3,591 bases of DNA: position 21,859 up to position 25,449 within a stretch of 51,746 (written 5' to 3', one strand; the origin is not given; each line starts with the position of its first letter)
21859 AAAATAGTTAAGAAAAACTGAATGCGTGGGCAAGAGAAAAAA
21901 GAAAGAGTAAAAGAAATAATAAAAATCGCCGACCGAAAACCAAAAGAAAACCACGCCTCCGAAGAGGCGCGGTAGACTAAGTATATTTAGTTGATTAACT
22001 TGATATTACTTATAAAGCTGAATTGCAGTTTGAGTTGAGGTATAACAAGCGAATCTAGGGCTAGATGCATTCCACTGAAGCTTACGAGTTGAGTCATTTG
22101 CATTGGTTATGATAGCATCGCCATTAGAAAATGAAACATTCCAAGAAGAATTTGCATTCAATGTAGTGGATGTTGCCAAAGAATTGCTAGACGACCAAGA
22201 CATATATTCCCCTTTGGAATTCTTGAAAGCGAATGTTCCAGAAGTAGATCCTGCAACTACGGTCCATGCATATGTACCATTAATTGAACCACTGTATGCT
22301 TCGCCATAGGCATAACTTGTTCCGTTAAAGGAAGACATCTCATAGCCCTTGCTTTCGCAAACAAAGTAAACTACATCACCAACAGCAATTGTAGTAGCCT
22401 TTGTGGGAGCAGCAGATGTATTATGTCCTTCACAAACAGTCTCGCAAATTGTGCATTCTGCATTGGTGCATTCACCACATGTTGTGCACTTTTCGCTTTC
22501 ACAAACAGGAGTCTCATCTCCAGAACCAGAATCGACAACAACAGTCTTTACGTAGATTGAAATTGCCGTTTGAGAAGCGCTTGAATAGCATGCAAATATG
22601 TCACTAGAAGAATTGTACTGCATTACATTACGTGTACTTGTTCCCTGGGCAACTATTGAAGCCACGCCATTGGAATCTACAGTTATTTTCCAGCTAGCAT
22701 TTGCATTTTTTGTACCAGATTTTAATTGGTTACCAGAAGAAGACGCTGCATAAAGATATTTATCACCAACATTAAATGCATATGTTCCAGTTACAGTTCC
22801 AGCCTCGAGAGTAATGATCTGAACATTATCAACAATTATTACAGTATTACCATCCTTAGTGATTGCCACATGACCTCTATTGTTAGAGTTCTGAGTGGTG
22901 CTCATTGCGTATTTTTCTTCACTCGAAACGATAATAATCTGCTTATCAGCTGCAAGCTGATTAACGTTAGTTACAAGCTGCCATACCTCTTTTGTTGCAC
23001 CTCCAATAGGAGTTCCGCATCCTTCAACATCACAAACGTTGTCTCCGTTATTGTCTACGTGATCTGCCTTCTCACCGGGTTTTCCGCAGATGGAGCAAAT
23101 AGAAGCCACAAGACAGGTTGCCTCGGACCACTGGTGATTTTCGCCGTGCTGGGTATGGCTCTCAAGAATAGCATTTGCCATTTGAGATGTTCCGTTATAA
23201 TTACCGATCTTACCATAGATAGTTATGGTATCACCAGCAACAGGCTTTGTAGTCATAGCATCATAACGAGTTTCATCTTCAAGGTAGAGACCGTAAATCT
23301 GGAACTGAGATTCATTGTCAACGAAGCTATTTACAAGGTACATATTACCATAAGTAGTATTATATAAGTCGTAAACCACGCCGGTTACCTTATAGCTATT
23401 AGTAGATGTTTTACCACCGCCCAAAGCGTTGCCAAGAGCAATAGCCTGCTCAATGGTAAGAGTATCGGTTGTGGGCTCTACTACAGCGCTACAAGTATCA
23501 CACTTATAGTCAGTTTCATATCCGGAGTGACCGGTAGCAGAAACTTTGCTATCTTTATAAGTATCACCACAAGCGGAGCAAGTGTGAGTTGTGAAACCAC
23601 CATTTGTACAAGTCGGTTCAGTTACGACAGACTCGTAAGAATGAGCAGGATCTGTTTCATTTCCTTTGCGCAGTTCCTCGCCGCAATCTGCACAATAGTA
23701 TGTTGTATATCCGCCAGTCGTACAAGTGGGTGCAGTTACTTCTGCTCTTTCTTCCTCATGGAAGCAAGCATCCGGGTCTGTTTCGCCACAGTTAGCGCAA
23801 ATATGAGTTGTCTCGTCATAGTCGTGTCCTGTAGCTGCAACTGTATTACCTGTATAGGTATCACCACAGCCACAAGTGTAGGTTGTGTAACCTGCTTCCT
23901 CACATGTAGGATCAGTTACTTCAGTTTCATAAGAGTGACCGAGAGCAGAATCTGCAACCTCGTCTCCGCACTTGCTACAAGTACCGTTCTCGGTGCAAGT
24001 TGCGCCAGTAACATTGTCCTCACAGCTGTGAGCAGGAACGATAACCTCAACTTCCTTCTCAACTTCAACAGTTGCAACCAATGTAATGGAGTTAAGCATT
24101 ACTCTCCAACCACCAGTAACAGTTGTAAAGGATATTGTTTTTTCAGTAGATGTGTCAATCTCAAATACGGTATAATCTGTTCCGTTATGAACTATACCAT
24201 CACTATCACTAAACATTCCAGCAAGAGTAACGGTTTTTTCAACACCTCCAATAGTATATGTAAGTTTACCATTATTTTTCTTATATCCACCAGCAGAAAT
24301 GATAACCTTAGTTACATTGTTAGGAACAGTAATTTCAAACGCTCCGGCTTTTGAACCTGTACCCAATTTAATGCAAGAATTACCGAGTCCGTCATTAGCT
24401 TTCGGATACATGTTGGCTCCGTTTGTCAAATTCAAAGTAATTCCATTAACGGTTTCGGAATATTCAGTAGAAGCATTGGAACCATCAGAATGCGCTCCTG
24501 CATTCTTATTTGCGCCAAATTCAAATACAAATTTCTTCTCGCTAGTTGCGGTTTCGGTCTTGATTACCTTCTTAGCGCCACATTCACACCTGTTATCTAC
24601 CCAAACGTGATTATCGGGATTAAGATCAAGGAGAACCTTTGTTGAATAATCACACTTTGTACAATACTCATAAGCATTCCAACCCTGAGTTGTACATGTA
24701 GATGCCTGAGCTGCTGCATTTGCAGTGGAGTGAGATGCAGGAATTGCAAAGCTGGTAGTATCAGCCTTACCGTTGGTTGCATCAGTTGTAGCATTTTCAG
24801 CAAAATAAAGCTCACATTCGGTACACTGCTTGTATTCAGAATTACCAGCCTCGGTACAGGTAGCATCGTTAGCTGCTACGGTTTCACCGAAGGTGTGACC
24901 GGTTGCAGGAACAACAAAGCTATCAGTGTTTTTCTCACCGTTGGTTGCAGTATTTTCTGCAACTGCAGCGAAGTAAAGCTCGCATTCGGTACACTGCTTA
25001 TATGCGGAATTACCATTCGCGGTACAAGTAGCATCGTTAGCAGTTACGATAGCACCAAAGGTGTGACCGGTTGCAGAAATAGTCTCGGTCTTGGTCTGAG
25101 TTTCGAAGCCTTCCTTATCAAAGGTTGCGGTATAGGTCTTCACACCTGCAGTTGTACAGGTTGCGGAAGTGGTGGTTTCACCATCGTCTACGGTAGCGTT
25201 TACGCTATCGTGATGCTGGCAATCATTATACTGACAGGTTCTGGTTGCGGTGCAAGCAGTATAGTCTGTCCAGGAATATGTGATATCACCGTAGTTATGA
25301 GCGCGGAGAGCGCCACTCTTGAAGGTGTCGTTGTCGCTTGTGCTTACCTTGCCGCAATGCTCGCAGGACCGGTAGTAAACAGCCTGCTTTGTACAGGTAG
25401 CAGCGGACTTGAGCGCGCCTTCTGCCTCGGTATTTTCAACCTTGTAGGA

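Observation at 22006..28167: Giant 2053-aa lipoprotein is a string of more than 30 small Cys3-His modules of at least three flavours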

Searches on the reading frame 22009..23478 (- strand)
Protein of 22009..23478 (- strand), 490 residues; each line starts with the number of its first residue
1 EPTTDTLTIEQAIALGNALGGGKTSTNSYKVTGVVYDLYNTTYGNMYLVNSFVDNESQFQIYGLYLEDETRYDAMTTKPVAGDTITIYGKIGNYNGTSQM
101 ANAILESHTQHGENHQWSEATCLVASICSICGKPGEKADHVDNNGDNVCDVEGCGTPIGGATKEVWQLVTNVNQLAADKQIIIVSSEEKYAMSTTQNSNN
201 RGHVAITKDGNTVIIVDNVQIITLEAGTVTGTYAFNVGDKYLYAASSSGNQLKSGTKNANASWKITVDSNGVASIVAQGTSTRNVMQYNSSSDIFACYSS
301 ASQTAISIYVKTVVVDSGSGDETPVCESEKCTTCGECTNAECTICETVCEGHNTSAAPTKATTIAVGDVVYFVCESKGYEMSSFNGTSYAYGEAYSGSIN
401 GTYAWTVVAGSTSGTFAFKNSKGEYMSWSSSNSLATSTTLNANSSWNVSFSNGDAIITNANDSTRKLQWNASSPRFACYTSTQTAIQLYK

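Call 54: find_related_loci(query=window:22009-23478:-, collection=genome_contigs, flank=3000)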
Query window:22009-23478:- (490 aa) in genome_contigs; peptide patterns used: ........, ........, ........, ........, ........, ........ (x = any residue, [..] = any of these).
78 stretches matched a pattern; 28 encode a relative of the query (tblastn E <= 1e-3); 28 distinct loci.
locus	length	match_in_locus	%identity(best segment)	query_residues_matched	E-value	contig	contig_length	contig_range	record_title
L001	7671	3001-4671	38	2-490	7e-80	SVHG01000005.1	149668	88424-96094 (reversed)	MAG: Clostridiales bacterium isolate SIG378 NODE_56_length_149668_cov_39.107587, whole genome shotgun sequence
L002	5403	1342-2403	43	2-358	8e-44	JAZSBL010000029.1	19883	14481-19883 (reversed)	MAG: Eubacteriales bacterium isolate T1900044928_TS20190394.MAGScoT_cleanbin_000010 SGB_3396_k141_2023035, whole genome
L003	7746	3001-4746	49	2-155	2e-30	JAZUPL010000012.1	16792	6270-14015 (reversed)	MAG: Eubacteriales bacterium isolate T1900044867_TS20190333.MAGScoT_cleanbin_000009 SGB_3134_k141_1438725, whole genome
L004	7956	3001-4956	34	8-490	7e-29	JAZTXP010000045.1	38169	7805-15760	MAG: Eubacteriales bacterium isolate T1900045329_YK20190018.MAGScoT_cleanbin_000027 SGB_6499_k141_1719708, whole genome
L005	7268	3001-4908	27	1-485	7e-29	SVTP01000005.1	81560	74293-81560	MAG: Oscillospiraceae bacterium isolate SIG698 NODE_7335_length_81560_cov_4.152039, whole genome shotgun sequence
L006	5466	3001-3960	44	1-153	5e-28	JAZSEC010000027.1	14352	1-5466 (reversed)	MAG: Eubacteriales bacterium isolate T1900044593_TS20190059.MAGScoT_cleanbin_000008 SGB_642_k141_611435, whole genome sh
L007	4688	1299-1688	47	2-132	2e-26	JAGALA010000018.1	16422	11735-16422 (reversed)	MAG: Clostridia bacterium isolate RGIG8539 Water_deer_Cecum-2__c183421, whole genome shotgun sequence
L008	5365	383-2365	45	6-177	2e-26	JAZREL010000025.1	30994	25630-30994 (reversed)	MAG: Eubacteriales bacterium isolate T1900045500_YK20190194.MAGScoT_cleanbin_000025 SGB_7488_k141_2512540, whole genome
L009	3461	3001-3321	52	1-108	2e-24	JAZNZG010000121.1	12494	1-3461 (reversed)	MAG: Faecousia sp. isolate T1900044769_TS20190235.MAGScoT_cleanbin_000065 SGB_2441_k141_2594416, whole genome shotgun se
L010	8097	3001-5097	41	1-159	1e-23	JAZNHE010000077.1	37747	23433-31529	MAG: Eubacteriales bacterium isolate T1900044696_TS20190162.MAGScoT_cleanbin_000025 SGB_1778_k141_2342084, whole genome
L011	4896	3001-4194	48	1-110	5e-23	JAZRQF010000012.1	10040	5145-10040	MAG: Faecousia sp. isolate T1900045365_YK20190055.MAGScoT_cleanbin_000064 SGB_6841_k141_1452139, whole genome shotgun se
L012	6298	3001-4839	50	2-108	1e-22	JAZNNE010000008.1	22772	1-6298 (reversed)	MAG: Faecousia sp. isolate T1900044657_TS20190123.MAGScoT_cleanbin_000069 SGB_1490_k141_2910914, whole genome shotgun se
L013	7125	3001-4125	42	2-161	4e-22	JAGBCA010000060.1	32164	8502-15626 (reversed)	MAG: Clostridia bacterium isolate RGIG8981 Water_deer_Rectum-2__c479118, whole genome shotgun sequence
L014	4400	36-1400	50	1-109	3e-22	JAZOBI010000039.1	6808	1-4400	MAG: Faecousia sp. isolate T1900044758_TS20190224.MAGScoT_cleanbin_000050 SGB_2327_k141_212988, whole genome shotgun seq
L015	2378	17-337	47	1-108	4e-22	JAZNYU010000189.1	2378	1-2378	MAG: Eubacteriales bacterium isolate T1900044774_TS20190240.MAGScoT_cleanbin_000022 SGB_2467_k141_2014528, whole genome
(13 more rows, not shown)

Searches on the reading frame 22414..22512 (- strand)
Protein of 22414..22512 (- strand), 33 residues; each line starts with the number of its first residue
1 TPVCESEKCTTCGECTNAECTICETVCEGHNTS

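Call 45: search_protein_families(library=pfam, proteins=[window:22414-22512:-], max_evalue=10)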
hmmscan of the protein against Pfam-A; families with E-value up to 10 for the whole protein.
seq(33 aa): 4 families
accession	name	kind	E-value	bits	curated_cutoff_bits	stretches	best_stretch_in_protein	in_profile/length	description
PF12837.12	Fer4_6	-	0.17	12.4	25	2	6-18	6-18/24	4Fe-4S binding domain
PF12797.12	Fer4_2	-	0.27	11.7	24.5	1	5-18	6-19/22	4Fe-4S binding domain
PF00037.32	Fer4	-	0.96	9.8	21.1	1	6-18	5-17/24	4Fe-4S binding domain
PF12800.12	Fer4_4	-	1.2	10.1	24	0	7-20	2-14/17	4Fe-4S binding domain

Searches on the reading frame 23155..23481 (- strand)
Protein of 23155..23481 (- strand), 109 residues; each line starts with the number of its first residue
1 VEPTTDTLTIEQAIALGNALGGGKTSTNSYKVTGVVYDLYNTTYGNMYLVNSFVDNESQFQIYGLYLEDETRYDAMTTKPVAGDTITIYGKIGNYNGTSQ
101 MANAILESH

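Call 77: search_solved_structures(query=A4, max_evalue=5)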
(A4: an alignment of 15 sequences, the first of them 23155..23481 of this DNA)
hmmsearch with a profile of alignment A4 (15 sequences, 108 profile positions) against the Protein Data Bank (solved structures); distinct sequences matched with E-value up to 5: 2.
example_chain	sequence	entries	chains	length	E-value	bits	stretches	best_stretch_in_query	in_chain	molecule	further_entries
6gre_A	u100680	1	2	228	0.098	15.9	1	32-105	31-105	Cysteine-rich repeat secretory protein 2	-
8aw4_B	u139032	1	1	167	1.6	12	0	51-94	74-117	ALPHAREP bGFPD-YY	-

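Call 79: search_protein_families(library=pfam, alignment_id=A4, max_evalue=1)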
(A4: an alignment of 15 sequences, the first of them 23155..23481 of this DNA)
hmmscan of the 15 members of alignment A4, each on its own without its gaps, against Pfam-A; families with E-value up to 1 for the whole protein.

A. member 1, window:23155-23481:- (109 aa): 2 families
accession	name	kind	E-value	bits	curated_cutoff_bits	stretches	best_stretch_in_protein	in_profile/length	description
PF13100.11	OstA_2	-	0.012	15.7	21.2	1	81-103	61-83/158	OstA-like protein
PF13742.12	tRNA_anti_2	-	0.16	12.7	27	1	27-101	19-87/95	OB-fold nucleic acid binding domain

B. families by the number of members that match (of 15 scanned): 12 families
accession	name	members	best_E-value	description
PF01336.31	tRNA_anti-codon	8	0.00054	OB-fold nucleic acid binding domain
PF13742.12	tRNA_anti_2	6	0.0077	OB-fold nucleic acid binding domain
PF13100.11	OstA_2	4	0.0051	OstA-like protein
PF24893.1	DUF7743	1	0.014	Domain of unknown function (DUF7743)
PF12869.13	tRNA_anti-like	1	0.028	tRNA_anti-like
PF18705.7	DUF5643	1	0.03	Family of unknown function (DUF5643)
PF03272.18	Mucin_bdg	1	0.067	Putative mucin or carbohydrate-binding module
PF19085.6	Choline_bind_2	1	0.096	Choline-binding repeat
PF22708.2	S1CSD-TOTE-1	1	0.12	S1/CSD-like domain 1 of the TOTE conflict systems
PF16100.11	RMI2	1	0.15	RecQ-mediated genome instability protein 2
PF05875.18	Ceramidase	1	0.15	Ceramidase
PF01849.23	NAC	1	0.18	NAC domain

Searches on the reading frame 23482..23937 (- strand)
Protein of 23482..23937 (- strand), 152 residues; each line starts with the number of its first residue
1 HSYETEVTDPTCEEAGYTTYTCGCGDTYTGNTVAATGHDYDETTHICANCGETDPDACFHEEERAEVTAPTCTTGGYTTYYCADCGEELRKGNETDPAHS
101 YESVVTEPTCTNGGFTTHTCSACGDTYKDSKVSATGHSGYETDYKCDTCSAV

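Call 45: search_protein_families(library=pfam, proteins=[window:23482-23937:-], max_evalue=10)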
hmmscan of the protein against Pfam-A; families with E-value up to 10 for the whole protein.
seq(152 aa): 12 families
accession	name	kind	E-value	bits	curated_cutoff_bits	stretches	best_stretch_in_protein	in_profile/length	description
PF23137.1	HVO_0758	-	0.019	15.2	27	1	77-97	18-38/55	HVO_0758 mu-protein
PF13240.11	Zn_Ribbon_1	-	0.12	12.6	25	2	81-94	1-14/23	zinc-ribbon domain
PF12773.13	DZR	-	0.23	12.1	27.3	2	81-127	14-34/45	Double zinc ribbon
PF19474.4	DUF6011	-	0.61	10.1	26.6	0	74-90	3-19/37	Family of unknown function (DUF6011)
PF13248.11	Zn_ribbon_3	-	0.71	9.9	27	0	46-52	18-24/26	zinc-ribbon domain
PF23402.1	LTI65_LTI78_NYQTKV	-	0.95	10.1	28.1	1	2-12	28-38/61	LTI65/LTI78 NYQTKV repeat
PF08271.17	Zn_Ribbon_TF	-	1.4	9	29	1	38-52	13-27/43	TFIIB zinc-binding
PF01783.29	Ribosomal_L32p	-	1.8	9.3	21.3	1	102-133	24-54/56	Ribosomal L32p protein family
PF24485.1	zf-C2H2_DHX34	-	3.4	8.2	27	1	80-90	2-12/25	DHX34-like, C2H2-type zinc finger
PF07754.17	HVO_2753_ZBP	-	3.4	8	33.2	2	42-53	14-25/46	Small zinc finger protein HVO_2753-like, Zn-binding pocket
PF10058.14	Zn_ribbon_10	-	4.2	7.6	24.2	2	36-52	36-52/54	ER junction formation factor lunapark, zinc ribbon finger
PF17283.8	Zn_ribbon_SprT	-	9.2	6.9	28.1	1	19-52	4-32/38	SprT-like zinc ribbon domain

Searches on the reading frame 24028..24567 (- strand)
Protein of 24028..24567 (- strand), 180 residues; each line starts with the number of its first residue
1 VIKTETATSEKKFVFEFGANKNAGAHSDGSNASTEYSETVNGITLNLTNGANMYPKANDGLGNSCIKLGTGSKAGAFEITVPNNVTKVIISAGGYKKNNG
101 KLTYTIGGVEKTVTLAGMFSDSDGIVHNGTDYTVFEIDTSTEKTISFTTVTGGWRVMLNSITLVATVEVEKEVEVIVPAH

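Call 78: search_solved_structures(query=A5, max_evalue=5)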
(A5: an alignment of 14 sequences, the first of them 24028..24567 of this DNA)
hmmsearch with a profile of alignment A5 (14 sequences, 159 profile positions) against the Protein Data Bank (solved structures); distinct sequences matched with E-value up to 5: 1.
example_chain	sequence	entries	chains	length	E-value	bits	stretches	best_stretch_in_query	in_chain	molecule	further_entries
4z9e_A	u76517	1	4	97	0.61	13.1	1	83-126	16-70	DNA/RNA-binding protein Alba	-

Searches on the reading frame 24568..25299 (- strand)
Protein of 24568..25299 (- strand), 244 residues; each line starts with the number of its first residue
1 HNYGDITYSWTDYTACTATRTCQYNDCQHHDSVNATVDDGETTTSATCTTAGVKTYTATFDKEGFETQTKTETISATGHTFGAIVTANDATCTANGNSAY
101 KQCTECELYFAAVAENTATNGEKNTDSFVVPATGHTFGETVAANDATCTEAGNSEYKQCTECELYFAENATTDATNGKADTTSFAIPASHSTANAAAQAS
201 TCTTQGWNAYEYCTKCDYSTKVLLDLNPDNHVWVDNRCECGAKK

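Call 52: search_solved_structures(query=window:24568-25299:-, max_evalue=1, show_alignments=2)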
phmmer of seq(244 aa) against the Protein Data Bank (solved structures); distinct sequences matched with E-value up to 1: 0.
